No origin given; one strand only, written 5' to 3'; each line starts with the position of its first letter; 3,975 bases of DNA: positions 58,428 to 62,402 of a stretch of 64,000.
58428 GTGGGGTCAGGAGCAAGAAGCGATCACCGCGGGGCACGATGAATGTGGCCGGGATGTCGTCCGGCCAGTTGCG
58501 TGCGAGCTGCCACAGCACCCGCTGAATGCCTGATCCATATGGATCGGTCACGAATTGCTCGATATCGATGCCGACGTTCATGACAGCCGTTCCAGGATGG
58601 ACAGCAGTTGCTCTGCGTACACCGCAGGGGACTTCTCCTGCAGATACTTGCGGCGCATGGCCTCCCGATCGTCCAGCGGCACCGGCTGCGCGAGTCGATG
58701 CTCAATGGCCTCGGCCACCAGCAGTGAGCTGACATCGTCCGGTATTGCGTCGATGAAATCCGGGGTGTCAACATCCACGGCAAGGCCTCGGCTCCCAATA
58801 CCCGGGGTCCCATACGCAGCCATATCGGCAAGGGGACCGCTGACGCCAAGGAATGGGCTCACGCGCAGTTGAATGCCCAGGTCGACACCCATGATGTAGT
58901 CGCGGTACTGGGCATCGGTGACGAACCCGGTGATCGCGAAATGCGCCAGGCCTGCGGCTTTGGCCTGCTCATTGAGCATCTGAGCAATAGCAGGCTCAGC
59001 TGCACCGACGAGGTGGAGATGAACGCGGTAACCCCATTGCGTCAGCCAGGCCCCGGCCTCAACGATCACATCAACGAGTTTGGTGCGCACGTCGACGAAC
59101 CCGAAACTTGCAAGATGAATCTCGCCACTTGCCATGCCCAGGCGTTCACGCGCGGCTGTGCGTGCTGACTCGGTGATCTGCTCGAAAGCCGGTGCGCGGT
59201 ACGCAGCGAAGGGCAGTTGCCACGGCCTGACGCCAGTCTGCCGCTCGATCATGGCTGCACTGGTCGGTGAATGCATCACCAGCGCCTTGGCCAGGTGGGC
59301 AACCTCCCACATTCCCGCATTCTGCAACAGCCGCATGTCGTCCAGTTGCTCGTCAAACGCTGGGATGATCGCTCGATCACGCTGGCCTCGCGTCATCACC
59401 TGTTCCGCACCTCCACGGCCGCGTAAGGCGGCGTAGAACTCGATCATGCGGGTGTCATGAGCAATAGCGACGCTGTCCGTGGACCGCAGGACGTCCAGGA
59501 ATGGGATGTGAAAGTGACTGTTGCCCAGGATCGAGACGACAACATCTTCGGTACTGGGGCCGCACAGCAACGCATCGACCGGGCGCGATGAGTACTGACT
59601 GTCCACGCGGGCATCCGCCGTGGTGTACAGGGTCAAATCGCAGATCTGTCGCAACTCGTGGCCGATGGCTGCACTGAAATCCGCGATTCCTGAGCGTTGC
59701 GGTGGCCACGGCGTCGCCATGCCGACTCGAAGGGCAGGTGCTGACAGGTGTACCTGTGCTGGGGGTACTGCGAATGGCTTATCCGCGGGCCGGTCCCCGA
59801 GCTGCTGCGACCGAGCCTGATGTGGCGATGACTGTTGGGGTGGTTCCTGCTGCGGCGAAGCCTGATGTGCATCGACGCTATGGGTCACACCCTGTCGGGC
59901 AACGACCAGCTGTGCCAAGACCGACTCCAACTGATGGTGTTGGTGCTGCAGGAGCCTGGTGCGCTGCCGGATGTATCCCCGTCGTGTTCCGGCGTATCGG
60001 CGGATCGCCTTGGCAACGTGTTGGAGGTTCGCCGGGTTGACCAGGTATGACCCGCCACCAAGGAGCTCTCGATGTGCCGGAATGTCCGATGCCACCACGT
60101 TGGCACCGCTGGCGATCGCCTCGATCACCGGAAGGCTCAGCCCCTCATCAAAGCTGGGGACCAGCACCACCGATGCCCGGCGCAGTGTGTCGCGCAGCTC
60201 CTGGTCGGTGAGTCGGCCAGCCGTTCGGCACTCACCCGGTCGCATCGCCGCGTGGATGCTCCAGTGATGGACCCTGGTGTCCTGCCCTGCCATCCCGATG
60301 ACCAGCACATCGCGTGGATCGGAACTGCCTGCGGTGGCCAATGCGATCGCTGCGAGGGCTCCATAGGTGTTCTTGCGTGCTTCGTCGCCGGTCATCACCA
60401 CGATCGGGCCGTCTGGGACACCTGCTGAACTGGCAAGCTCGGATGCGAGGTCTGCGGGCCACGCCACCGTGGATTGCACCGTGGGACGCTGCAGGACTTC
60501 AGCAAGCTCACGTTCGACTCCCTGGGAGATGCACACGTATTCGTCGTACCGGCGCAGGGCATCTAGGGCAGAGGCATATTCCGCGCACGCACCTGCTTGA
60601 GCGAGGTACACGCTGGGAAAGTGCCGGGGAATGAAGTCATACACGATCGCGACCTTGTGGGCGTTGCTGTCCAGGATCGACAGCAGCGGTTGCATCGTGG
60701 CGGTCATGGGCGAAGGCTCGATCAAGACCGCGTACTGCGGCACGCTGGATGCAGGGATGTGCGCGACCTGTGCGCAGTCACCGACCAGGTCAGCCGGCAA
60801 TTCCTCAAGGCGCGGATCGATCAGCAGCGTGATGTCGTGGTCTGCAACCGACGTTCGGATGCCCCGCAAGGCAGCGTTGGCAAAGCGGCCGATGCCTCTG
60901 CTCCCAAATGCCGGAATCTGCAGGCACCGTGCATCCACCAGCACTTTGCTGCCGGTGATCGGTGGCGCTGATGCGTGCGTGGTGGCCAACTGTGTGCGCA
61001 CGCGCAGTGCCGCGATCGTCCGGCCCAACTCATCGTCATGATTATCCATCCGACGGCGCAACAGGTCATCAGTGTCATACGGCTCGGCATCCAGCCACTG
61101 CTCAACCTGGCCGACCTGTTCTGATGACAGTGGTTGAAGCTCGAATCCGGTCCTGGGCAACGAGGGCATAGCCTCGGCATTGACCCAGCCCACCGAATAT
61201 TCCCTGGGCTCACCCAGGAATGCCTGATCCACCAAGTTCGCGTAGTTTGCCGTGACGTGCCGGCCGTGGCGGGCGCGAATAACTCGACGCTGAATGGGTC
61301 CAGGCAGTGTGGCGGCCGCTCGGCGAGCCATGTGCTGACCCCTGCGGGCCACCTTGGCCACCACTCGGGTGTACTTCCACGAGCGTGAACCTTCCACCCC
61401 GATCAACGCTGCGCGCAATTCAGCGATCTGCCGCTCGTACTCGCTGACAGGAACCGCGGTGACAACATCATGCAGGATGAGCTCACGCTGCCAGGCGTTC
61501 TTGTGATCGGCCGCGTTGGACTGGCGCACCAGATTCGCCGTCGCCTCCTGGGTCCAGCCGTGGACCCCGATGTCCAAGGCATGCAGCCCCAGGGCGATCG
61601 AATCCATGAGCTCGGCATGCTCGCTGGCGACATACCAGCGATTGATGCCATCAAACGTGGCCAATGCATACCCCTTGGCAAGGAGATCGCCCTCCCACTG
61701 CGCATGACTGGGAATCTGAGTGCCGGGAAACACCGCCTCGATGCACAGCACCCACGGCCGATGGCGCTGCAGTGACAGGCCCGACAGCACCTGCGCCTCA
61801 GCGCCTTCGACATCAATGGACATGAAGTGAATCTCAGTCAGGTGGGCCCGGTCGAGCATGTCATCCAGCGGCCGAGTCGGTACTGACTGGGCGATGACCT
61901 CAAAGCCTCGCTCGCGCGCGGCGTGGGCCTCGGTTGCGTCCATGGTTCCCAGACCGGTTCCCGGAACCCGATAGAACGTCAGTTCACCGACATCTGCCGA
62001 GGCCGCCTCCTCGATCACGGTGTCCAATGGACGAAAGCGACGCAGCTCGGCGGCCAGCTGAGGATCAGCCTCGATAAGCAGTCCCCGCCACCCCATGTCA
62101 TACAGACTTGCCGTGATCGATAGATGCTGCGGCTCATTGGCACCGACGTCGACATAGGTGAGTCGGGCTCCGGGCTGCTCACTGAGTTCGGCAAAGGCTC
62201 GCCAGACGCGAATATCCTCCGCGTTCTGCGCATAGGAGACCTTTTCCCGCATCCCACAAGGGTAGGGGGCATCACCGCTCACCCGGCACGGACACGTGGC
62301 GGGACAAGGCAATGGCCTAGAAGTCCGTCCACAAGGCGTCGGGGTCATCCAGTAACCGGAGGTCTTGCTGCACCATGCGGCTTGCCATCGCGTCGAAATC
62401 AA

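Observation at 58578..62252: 1224-aa FkbM-methyltransferase + helical spacer + two GT-B domains: a WsaE / WbdA-WbdD-like polymerase with built-in chain terminator?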

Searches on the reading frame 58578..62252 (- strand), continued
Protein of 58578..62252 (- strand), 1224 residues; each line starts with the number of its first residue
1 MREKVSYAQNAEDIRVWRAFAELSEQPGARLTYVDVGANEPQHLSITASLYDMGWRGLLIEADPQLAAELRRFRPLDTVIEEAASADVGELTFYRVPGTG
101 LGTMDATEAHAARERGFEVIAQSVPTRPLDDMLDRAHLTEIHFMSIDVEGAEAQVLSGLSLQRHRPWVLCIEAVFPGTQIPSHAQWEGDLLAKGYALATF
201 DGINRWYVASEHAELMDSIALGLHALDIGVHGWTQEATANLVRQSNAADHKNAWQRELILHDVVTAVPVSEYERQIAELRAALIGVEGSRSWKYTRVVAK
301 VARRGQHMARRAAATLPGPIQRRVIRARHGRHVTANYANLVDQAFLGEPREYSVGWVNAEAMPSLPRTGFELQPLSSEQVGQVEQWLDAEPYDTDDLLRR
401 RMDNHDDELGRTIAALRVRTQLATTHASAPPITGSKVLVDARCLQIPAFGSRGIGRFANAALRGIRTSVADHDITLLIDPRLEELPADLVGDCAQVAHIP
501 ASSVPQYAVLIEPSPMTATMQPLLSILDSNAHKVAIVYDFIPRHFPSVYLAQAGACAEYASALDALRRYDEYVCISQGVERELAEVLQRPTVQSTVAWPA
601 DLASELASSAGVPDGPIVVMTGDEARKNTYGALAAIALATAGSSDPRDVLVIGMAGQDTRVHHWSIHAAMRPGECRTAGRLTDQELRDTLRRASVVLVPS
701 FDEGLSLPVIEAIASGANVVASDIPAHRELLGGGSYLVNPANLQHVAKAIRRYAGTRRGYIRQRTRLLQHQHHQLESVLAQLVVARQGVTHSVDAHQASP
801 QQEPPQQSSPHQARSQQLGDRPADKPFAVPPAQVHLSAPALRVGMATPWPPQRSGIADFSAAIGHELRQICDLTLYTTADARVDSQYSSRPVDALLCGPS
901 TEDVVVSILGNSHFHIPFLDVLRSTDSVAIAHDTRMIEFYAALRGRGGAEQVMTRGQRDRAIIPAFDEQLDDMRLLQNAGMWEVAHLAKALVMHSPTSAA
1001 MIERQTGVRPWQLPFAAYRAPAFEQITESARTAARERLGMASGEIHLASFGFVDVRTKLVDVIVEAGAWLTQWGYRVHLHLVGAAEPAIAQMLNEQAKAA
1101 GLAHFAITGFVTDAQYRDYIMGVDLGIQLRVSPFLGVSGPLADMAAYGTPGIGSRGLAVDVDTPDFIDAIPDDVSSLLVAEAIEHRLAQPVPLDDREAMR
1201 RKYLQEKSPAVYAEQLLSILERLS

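Call 91: list_cluster_members(proteins=[P0001, P0002])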
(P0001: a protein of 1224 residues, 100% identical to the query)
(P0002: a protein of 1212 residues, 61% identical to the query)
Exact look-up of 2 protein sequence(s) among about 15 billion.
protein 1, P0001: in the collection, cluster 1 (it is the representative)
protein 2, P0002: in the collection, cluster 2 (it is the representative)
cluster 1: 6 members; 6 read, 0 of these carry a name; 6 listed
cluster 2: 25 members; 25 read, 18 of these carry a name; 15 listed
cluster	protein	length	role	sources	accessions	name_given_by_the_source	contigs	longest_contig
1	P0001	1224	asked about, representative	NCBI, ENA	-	-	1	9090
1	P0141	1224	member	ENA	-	-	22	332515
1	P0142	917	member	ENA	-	-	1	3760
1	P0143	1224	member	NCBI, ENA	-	-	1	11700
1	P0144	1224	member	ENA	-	-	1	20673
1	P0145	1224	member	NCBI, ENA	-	-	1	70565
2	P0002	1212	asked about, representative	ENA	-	-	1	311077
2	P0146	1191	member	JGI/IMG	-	FkbM family methyltransferase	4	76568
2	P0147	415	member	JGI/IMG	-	glycosyltransferase involved in cell wall biosynthesis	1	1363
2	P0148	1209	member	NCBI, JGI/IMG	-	FkbM family methyltransferase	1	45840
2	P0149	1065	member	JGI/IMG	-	glycosyltransferase involved in cell wall biosynthesis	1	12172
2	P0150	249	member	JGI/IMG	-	glycosyltransferase involved in cell wall biosynthesis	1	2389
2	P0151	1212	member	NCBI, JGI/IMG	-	FkbM family methyltransferase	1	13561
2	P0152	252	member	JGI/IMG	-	glycosyltransferase involved in cell wall biosynthesis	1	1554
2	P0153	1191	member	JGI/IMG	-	FkbM family methyltransferase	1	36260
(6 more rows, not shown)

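Call 92: find_encoding_contigs(protein=P0141, flank=10000, max_places=3)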
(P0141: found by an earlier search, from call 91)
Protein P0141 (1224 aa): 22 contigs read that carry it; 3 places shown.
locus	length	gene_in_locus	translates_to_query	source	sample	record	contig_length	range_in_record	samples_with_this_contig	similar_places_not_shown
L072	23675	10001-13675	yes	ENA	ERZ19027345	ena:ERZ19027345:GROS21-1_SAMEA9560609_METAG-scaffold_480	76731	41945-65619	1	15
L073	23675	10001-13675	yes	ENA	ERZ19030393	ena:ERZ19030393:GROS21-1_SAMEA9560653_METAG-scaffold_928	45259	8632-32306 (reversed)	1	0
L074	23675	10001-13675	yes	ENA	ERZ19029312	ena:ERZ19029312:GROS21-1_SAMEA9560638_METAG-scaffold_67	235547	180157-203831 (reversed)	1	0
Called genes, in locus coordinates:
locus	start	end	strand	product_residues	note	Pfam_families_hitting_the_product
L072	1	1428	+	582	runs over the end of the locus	PF13641:Glyco_tranf_2_3 (weak), PF00535:Glycos_transf_2, PF10111:Glyco_tranf_2_2 (faint), PF13641:Glyco_tranf_2_3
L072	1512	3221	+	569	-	PF20706:GT4-conflict, PF00534:Glycos_transf_1, PF13692:Glyco_trans_1_4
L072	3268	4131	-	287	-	PF00483:NTP_transferase, PF12804:NTP_transf_3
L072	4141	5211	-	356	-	-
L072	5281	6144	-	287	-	PF00535:Glycos_transf_2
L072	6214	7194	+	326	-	-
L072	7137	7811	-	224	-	PF02585:PIG-L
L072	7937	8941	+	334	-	PF01370:Epimerase, PF02719:Polysacc_synt_2 (weak), PF04321:RmlD_sub_bind, PF16363:GDP_Man_Dehyd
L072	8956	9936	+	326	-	PF01370:Epimerase, PF04321:RmlD_sub_bind, PF16363:GDP_Man_Dehyd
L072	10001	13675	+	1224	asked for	PF05050:Methyltransf_21, PF20706:GT4-conflict (weak), PF00534:Glycos_transf_1, PF13692:Glyco_trans_1_4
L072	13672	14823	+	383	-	PF13692:Glyco_trans_1_4 (weak)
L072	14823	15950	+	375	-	-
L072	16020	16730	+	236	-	PF00535:Glycos_transf_2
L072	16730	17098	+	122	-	PF10066:DUF2304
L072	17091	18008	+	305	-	-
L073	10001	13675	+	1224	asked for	PF05050:Methyltransf_21, PF20706:GT4-conflict (weak), PF00534:Glycos_transf_1, PF13692:Glyco_trans_1_4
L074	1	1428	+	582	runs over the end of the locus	PF13641:Glyco_tranf_2_3 (weak), PF00535:Glycos_transf_2, PF10111:Glyco_tranf_2_2 (faint), PF13641:Glyco_tranf_2_3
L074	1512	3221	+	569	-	PF20706:GT4-conflict, PF00534:Glycos_transf_1, PF13692:Glyco_trans_1_4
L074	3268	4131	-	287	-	PF00483:NTP_transferase, PF12804:NTP_transf_3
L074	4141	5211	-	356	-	-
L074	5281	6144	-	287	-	PF00535:Glycos_transf_2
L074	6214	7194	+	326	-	-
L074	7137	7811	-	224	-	PF02585:PIG-L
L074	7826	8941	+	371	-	PF01370:Epimerase, PF02719:Polysacc_synt_2 (weak), PF04321:RmlD_sub_bind, PF16363:GDP_Man_Dehyd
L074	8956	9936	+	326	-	PF01370:Epimerase, PF04321:RmlD_sub_bind, PF16363:GDP_Man_Dehyd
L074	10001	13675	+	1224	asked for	PF05050:Methyltransf_21, PF20706:GT4-conflict (weak), PF00534:Glycos_transf_1, PF13692:Glyco_trans_1_4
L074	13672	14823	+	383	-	PF13692:Glyco_trans_1_4 (weak)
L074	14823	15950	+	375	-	-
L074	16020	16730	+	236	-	PF00535:Glycos_transf_2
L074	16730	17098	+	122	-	PF10066:DUF2304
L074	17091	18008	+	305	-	-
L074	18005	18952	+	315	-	PF01073:3Beta_HSD (weak), PF01370:Epimerase, PF02719:Polysacc_synt_2 (faint), PF04321:RmlD_sub_bind (weak), PF07993:NAD_binding_4 (faint), PF16363:GDP_Man_Dehyd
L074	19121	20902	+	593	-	PF26626:DUF8201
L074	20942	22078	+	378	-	-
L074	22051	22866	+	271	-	PF00535:Glycos_transf_2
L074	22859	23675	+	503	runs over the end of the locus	PF05159:Capsule_synth (weak)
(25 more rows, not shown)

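Call 94: find_homologous_proteins(query=L074:1512-3221:+, max_evalue=1e-50)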
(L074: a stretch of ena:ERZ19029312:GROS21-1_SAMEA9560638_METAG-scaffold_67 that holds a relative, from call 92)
Query L074:1512-3221:+ (569 aa): 603 proteins with E <= 1e-50 among 8000 candidates; the best 120 are listed.
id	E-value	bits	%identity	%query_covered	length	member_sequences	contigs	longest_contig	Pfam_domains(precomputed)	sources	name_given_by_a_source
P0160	0.0e+0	1231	99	100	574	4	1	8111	PF00534.27,PF20706.4,PF13692.13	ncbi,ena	-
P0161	4.6e-221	753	62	100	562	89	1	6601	PF00534.27,PF13579.13,PF13439.13,PF20706.4,PF13692.13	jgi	jgi:glycosyltransferase involved in cell wall biosynthesis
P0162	5.3e-219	747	61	100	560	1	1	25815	PF00534.27,PF20706.4,PF13692.13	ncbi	-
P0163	2.3e-218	744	61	100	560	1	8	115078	PF00534.27,PF20706.4,PF13692.13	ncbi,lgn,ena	-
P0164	2.9e-218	744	61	100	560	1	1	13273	PF00534.27,PF20706.4,PF13692.13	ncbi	-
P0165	5.1e-218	743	61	100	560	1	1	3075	PF00534.27,PF20706.4,PF13692.13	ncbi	-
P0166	3.7e-217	741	61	100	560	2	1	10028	PF00534.27,PF20706.4,PF13692.13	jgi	-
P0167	1.2e-210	719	60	98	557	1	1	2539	PF00534.27,PF20706.4,PF13692.13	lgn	-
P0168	3.4e-203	694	59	96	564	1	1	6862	PF00534.27,PF20706.4,PF13692.13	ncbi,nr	ncbi:MAG: glycosyltransferase [Candidatus Nanopelagicales bacterium]|nr:glycosyltransferase [Candida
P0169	4.4e-201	687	58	100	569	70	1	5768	PF00534.27,PF20706.4,PF13692.13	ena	-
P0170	3.1e-200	685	59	97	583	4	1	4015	PF00534.27,PF20706.4,PF13692.13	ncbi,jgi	jgi:glycosyltransferase involved in cell wall biosynthesis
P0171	1.5e-199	682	57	100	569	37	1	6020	PF00534.27,PF20706.4,PF13692.13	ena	-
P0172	3.0e-199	681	58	96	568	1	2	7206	PF00534.27,PF20706.4,PF13692.13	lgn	-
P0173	1.2e-198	679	58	97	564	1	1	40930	PF00534.27,PF20706.4,PF13692.13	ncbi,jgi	jgi:glycosyltransferase involved in cell wall biosynthesis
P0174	2.2e-198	679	59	97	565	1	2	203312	PF00534.27,PF20706.4,PF13692.13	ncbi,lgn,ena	-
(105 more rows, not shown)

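Call 95: find_encoding_contigs(protein=P0160, flank=10000, max_places=3)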
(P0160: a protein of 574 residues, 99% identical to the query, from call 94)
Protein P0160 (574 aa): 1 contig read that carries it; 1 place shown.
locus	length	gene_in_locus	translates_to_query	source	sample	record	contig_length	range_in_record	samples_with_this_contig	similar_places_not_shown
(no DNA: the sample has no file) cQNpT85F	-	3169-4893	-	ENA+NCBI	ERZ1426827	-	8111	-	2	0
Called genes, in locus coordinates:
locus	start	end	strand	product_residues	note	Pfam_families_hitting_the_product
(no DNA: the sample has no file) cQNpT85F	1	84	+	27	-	?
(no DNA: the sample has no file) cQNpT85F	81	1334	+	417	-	PF00005:ABC_tran, PF14524:Wzt_C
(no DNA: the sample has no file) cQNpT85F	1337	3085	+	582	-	PF13641:Glyco_tranf_2_3 (weak), PF00535:Glycos_transf_2, PF10111:Glyco_tranf_2_2 (faint), PF13641:Glyco_tranf_2_3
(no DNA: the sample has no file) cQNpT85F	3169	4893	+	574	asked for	PF20706:GT4-conflict, PF00534:Glycos_transf_1, PF13692:Glyco_trans_1_4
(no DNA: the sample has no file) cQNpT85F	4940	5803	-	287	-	PF00483:NTP_transferase, PF12804:NTP_transf_3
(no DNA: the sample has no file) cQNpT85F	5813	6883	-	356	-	-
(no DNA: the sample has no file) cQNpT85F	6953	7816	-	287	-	PF00535:Glycos_transf_2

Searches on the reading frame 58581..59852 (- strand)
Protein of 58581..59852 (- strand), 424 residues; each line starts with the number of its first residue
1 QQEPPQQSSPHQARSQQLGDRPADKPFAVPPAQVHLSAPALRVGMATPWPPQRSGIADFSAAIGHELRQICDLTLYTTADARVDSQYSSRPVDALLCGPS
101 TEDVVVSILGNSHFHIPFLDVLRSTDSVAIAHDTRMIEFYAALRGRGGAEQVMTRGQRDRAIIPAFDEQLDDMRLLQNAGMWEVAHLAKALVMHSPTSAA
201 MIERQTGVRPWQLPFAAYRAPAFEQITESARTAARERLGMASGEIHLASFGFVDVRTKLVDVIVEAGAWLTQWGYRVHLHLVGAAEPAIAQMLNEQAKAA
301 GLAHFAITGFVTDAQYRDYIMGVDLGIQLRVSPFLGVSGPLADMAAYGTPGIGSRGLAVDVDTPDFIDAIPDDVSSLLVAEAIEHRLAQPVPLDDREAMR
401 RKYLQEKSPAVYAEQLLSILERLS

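Call 17: search_protein_families(library=pfam, proteins=[window:58581-59852:-], max_evalue=10)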
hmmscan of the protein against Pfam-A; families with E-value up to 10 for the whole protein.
window:58581-59852:- (424 aa): 1 family
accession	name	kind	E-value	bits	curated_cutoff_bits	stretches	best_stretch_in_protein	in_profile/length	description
PF13692.12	Glyco_trans_1_4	-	0.00071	20.3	27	1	255-356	12-108/142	Glycosyl transferases group 1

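Call 76: search_solved_structures(query=A6, max_evalue=10, show_alignments=1)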
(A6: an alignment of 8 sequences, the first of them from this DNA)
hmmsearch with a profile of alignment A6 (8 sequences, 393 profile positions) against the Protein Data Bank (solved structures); distinct sequences matched with E-value up to 10: 0.

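Call 78: search_protein_families(library=pfam, alignment_id=A6, max_evalue=0.1)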
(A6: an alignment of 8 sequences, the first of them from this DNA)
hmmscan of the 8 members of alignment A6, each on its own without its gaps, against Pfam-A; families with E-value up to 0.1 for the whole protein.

A. member 1, seq(387 aa): 1 family
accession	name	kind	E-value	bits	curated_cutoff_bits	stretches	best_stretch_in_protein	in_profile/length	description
PF13692.12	Glyco_trans_1_4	-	0.00058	20.6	27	1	218-319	12-108/142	Glycosyl transferases group 1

B. families by the number of members that match (of 8 scanned): 3 families
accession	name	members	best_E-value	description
PF13692.12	Glyco_trans_1_4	7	7.2e-07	Glycosyl transferases group 1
PF20706.3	GT4-conflict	2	0.00016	Family 4 Glycosyltransferase in conflict systems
PF00534.26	Glycos_transf_1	1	7.5e-05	Glycosyl transferases group 1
